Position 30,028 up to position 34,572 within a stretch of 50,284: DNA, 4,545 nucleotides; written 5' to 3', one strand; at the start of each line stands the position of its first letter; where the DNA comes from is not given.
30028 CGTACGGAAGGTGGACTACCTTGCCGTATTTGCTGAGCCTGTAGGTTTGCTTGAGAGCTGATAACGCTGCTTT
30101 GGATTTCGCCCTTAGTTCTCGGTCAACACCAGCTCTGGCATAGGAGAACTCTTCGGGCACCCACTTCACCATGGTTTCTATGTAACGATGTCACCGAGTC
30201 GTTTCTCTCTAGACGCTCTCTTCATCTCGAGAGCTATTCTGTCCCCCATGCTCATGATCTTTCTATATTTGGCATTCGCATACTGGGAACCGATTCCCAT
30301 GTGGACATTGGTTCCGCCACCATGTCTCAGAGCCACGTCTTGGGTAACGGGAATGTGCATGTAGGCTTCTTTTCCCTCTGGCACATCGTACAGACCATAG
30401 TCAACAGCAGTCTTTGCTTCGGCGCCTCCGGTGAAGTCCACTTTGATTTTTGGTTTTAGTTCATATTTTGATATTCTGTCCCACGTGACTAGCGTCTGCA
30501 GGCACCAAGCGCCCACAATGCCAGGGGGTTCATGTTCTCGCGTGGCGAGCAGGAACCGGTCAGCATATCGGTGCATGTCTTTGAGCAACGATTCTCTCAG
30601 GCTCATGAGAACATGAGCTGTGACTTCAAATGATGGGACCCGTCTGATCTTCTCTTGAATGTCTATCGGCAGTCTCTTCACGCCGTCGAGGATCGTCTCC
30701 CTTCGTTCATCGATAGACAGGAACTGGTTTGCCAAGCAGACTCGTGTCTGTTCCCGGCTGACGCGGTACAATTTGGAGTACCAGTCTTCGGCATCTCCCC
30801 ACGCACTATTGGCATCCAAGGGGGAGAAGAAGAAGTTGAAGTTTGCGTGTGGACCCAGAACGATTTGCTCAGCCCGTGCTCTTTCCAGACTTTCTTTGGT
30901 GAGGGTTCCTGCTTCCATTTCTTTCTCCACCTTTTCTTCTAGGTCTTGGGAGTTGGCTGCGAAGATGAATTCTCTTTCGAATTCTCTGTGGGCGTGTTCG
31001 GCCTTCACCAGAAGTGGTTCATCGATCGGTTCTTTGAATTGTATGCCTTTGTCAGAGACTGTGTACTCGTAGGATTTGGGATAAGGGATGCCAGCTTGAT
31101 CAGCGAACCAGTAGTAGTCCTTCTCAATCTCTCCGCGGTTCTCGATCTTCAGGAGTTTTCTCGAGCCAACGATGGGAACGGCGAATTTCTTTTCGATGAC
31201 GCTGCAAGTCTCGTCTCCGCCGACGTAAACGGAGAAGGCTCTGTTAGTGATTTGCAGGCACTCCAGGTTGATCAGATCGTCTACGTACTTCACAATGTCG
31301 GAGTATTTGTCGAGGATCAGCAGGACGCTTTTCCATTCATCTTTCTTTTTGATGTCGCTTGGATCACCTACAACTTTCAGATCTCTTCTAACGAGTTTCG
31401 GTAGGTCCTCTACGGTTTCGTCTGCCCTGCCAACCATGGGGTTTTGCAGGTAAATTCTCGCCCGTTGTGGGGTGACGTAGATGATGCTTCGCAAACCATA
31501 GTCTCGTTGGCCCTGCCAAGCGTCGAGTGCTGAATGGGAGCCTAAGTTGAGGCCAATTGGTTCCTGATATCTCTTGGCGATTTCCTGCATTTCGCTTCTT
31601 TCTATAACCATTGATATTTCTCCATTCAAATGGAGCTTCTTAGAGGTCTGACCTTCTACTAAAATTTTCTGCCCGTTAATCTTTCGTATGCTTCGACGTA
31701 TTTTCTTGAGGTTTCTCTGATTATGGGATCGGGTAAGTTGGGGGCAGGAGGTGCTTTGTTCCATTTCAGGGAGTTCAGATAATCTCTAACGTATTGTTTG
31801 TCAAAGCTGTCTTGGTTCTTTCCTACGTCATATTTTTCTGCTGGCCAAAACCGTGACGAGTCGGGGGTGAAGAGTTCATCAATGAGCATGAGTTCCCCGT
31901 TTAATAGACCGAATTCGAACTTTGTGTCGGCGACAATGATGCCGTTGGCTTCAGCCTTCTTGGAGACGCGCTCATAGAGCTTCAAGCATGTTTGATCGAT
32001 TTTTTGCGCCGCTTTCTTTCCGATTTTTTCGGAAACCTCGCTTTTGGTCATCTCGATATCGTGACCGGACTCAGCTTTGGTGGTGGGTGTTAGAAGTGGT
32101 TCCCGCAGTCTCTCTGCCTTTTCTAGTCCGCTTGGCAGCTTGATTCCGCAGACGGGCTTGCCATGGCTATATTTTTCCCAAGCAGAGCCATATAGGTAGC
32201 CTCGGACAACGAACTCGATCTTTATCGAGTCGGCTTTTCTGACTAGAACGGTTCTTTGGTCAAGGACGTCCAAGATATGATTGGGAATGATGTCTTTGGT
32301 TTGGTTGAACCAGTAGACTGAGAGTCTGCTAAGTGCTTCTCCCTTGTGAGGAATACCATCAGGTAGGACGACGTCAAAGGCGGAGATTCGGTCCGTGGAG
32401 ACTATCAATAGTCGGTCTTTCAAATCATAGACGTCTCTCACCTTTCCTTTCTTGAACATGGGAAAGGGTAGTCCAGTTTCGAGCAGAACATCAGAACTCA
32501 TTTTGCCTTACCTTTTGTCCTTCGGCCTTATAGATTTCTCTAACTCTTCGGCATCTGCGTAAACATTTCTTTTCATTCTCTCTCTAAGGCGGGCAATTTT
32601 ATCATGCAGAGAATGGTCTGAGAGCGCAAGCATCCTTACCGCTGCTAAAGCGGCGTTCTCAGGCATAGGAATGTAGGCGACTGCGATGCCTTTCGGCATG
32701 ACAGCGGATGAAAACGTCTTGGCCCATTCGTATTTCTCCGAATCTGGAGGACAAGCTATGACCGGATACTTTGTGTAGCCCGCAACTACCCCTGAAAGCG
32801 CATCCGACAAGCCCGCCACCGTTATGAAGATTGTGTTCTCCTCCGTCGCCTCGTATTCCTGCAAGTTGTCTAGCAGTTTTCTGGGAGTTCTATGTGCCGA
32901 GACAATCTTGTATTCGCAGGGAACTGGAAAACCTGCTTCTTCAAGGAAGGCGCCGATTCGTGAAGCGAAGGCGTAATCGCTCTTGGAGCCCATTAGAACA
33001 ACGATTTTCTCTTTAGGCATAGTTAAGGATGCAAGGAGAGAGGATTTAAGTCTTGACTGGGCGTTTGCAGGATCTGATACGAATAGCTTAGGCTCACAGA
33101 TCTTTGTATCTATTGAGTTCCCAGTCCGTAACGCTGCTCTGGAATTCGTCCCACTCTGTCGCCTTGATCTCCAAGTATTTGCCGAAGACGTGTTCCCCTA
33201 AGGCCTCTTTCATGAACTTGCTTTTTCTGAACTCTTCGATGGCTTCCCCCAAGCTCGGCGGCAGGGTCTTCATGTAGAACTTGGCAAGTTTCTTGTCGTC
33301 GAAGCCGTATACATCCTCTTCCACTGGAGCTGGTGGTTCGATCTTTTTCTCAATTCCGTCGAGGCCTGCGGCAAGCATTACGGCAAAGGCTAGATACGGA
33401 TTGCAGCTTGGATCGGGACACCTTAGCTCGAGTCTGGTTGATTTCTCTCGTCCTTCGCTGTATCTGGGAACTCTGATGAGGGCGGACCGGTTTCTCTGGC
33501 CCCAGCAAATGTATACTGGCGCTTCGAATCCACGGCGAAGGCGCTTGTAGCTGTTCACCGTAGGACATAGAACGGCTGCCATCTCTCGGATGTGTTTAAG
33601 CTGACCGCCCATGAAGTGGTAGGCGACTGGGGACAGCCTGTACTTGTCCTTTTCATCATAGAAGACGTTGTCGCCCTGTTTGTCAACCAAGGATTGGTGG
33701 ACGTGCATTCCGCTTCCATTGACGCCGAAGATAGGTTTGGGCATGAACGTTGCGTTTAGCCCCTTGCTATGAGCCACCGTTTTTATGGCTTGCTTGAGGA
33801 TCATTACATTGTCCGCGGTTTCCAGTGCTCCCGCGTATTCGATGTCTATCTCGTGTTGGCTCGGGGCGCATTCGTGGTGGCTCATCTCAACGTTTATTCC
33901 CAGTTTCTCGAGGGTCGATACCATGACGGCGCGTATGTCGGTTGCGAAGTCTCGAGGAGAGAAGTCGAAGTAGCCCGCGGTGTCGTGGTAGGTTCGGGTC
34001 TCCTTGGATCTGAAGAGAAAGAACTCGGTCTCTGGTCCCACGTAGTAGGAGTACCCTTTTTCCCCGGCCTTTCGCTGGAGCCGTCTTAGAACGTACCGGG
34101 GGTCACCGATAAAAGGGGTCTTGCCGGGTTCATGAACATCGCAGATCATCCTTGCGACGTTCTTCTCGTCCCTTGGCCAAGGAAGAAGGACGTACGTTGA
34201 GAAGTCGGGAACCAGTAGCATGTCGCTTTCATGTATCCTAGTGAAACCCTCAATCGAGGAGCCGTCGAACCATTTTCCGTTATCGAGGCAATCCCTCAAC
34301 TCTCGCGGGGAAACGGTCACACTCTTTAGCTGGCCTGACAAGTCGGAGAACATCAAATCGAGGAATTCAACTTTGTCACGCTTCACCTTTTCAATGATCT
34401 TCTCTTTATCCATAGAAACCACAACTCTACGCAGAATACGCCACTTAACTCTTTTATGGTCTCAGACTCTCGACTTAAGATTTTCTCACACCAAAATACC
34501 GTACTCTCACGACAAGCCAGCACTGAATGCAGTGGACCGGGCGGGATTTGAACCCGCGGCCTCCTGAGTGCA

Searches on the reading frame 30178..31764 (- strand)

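Call 67: search_protein_families(library=pfam, proteins=[window:30178-31764:-])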
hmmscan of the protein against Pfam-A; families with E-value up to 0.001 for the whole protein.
window:30178-31764:- (528 aa): 2 families
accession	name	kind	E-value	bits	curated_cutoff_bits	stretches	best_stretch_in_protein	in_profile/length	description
PF06973.17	DUF1297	-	4.6e-45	153.9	23.8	2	274-440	1-142/188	Domain of unknown function (DUF1297)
PF06849.18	DUF1246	-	1.2e-18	67.7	25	2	148-232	44-122/122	Protein of unknown function (DUF1246)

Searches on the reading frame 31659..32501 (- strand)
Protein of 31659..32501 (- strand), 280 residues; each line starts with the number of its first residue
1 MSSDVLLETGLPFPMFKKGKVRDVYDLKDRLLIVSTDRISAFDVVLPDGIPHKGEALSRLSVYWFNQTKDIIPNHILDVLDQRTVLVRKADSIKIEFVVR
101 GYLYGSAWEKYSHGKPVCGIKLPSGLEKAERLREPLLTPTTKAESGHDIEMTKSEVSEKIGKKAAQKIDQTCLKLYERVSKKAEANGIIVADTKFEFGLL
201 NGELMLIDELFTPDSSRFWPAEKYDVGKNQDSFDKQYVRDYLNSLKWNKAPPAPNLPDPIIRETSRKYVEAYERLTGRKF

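Call 67: search_protein_families(library=pfam, proteins=[window:31659-32501:-])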
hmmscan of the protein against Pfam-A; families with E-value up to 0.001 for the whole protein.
window:31659-32501:- (280 aa): 1 family
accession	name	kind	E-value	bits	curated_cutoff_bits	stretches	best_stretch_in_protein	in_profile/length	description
PF01259.24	SAICAR_synt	-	5.9e-74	249.2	20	1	16-250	2-229/233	SAICAR synthetase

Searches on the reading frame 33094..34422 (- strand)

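Call 67: search_protein_families(library=pfam, proteins=[window:33094-34422:-])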
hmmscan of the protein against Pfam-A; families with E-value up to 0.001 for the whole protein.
window:33094-34422:- (442 aa): 2 families
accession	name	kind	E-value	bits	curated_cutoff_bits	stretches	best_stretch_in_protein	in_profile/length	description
PF00120.29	Gln-synt_C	-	3.7e-134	447.6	24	1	106-439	2-344/344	Glutamine synthetase, catalytic domain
PF03951.24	Gln-synt_N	-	1.9e-29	101.5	33.4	1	17-99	1-82/82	Glutamine synthetase, beta-Grasp domain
